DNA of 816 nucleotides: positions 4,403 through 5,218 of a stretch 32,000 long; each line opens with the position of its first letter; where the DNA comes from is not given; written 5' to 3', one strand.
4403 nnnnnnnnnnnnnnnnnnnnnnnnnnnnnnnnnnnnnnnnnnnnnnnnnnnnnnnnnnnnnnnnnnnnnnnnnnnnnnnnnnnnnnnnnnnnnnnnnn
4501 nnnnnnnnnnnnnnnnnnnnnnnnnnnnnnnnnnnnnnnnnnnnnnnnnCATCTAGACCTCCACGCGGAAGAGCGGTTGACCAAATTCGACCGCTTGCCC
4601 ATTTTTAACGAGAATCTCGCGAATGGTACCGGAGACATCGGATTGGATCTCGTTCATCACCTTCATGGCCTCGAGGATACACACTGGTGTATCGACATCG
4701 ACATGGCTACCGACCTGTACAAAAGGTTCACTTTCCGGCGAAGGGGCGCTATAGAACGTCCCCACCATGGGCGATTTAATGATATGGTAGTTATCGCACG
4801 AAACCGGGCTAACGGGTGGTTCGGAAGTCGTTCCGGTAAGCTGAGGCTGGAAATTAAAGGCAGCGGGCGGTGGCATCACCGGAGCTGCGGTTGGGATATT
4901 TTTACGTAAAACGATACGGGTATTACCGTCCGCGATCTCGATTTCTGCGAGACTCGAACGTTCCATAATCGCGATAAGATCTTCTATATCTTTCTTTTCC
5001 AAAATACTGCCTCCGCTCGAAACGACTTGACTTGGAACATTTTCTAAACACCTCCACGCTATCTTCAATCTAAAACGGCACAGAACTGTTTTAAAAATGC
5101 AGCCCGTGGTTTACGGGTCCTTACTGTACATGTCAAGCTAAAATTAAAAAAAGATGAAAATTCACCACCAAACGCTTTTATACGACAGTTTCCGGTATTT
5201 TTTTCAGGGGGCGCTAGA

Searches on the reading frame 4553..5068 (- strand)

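Call 44: search_protein_families(library=pfam, proteins=[window:4553-5068:-], max_evalue=0.001)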
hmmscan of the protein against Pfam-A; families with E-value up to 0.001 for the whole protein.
window:4553-5068:- (171 aa): 2 families
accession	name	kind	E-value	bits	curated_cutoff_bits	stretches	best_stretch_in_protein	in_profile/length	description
PF00364.28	Biotin_lipoyl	-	3.7e-24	84.8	22.1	1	97-168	3-72/73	Biotin-requiring enzyme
PF13533.13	Biotin_lipoyl_2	-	6.8e-08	32.6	29.8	1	140-169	2-31/32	Biotin-lipoyl like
